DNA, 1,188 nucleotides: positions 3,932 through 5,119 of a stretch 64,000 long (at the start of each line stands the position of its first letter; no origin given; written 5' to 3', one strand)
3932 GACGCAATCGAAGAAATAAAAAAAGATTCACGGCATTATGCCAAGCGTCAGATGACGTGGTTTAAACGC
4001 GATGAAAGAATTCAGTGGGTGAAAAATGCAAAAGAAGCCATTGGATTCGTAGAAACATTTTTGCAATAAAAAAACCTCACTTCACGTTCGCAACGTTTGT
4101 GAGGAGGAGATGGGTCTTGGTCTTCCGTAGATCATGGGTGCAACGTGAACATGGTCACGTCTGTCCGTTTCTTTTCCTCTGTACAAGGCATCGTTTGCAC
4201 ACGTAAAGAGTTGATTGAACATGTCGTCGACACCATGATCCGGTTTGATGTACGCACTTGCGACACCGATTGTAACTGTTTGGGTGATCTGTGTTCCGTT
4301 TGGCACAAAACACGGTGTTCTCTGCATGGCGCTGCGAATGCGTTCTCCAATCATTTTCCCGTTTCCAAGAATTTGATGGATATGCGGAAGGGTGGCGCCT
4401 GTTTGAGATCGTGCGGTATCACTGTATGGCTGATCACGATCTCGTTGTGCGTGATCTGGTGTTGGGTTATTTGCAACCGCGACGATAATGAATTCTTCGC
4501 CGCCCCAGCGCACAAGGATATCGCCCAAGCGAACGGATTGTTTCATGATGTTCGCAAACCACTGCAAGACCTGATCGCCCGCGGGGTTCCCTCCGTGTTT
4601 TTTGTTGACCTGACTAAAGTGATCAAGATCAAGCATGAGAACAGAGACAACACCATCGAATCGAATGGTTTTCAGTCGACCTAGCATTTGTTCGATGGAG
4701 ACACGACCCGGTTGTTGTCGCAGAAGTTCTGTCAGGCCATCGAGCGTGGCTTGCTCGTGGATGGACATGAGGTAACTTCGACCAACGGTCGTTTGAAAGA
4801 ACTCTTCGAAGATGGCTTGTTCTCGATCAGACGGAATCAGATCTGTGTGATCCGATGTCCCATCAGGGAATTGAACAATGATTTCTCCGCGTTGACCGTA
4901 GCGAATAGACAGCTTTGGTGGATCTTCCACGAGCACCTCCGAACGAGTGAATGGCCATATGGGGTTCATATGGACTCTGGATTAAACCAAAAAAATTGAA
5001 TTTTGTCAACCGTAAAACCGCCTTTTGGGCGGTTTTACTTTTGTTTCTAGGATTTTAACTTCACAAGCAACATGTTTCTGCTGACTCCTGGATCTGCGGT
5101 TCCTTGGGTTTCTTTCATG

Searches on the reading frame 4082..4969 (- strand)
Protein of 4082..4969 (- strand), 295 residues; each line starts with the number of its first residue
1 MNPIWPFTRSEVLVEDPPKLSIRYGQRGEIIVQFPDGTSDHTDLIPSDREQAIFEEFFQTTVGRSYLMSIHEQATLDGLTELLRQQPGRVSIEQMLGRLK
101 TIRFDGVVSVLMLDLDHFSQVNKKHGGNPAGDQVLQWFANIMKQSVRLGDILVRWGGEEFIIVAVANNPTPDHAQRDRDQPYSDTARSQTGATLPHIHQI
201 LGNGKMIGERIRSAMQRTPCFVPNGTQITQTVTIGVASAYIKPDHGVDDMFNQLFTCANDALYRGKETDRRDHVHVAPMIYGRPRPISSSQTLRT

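Call 49: search_protein_families(library=pfam, proteins=[window:4082-4969:-], max_evalue=0.001)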
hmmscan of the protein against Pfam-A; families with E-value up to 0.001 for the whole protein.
window:4082-4969:- (295 aa): 1 family
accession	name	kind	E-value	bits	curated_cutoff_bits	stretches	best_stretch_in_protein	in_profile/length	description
PF00990.26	GGDEF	-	5.5e-23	81.9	23.8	1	75-168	2-92/161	Diguanylate cyclase, GGDEF domain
